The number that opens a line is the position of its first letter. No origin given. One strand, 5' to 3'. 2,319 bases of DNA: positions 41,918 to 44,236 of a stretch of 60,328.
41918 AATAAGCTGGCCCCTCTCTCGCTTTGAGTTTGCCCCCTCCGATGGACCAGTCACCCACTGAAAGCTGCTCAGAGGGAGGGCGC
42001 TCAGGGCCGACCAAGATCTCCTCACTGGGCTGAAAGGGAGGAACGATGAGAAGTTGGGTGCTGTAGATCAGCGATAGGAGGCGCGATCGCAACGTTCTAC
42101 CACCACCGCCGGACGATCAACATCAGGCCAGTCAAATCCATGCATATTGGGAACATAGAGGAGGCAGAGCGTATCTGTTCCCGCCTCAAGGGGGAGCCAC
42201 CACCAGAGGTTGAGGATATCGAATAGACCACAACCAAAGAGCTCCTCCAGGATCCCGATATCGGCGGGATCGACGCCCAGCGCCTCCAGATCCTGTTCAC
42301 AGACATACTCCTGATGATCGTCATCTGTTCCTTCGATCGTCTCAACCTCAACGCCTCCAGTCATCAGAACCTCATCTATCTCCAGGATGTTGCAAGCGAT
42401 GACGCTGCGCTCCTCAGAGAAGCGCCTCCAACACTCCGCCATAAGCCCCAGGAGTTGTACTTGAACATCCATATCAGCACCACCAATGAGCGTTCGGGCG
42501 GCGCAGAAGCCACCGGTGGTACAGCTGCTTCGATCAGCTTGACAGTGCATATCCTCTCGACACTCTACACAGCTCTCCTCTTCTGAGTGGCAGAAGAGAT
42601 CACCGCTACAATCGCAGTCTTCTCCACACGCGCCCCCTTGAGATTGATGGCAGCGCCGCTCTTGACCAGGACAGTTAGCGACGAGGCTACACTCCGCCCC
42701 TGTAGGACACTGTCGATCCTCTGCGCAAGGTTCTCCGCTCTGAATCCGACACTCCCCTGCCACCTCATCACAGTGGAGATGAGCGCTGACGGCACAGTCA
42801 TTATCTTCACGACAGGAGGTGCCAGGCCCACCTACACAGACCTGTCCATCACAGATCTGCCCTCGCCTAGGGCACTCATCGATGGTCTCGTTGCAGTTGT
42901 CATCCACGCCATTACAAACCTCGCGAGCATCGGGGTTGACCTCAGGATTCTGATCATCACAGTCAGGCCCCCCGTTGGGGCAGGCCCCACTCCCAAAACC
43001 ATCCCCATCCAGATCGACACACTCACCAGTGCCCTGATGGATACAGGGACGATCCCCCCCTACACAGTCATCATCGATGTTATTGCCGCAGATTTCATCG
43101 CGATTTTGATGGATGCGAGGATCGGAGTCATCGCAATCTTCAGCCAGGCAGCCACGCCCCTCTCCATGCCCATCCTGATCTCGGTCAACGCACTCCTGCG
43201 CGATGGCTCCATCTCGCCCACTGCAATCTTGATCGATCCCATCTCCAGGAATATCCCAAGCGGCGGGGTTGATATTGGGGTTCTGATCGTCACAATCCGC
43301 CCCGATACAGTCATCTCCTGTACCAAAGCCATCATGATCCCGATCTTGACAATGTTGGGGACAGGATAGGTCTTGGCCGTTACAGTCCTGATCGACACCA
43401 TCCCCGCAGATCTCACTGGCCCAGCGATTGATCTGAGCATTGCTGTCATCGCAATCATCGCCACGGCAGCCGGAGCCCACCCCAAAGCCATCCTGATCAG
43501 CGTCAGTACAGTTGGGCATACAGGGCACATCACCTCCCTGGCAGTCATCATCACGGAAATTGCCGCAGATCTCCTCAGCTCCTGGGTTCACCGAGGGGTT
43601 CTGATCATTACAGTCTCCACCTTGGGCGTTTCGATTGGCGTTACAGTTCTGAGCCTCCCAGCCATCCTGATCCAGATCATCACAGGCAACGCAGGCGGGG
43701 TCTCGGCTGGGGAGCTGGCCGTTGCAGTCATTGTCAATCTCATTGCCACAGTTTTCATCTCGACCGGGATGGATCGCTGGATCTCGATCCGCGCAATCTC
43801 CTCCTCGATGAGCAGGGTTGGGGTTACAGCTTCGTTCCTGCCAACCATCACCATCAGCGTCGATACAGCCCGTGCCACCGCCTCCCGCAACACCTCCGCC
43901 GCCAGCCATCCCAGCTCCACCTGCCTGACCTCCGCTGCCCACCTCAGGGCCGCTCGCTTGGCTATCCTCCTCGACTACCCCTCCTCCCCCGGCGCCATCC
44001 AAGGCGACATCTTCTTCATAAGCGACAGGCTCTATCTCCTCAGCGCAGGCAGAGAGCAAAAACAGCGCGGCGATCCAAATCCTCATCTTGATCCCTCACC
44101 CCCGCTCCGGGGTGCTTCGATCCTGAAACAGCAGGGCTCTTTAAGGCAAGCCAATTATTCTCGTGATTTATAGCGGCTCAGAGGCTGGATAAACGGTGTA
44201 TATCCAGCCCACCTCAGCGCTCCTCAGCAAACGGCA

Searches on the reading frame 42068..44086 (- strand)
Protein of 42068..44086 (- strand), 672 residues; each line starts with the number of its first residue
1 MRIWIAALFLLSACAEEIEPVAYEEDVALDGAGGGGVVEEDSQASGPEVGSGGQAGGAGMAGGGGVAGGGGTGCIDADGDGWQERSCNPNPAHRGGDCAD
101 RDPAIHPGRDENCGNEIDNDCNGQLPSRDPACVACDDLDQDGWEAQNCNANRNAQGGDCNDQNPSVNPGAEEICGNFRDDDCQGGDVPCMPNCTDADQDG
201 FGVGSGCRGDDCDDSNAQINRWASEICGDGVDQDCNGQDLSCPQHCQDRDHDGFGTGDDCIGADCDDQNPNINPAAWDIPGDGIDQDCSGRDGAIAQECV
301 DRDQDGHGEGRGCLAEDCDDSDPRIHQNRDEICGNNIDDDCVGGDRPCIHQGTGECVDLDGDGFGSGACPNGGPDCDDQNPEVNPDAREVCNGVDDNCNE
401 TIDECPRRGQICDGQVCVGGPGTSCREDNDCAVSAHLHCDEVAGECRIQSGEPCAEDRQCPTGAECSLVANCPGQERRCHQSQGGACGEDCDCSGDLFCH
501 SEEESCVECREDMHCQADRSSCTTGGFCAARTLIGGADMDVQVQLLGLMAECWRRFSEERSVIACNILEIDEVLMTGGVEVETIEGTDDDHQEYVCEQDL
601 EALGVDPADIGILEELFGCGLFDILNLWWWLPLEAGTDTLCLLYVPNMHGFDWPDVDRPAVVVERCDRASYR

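Call 10: search_protein_families(library=pfam, proteins=[window:42068-44086:-], max_evalue=0.01)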
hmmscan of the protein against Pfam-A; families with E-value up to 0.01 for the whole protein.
window:42068-44086:- (672 aa): 1 family
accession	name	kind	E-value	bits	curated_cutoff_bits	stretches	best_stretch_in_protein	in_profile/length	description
PF11617.13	Cu-binding_MopE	-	6.7e-41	138.6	27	6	375-404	1-30/30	Putative metal-binding motif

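Call 71: search_protein_families(library=ncbifam, proteins=[window:42068-44086:-], max_evalue=0.05)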
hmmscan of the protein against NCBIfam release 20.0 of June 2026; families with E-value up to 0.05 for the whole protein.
window:42068-44086:- (672 aa): 0 families
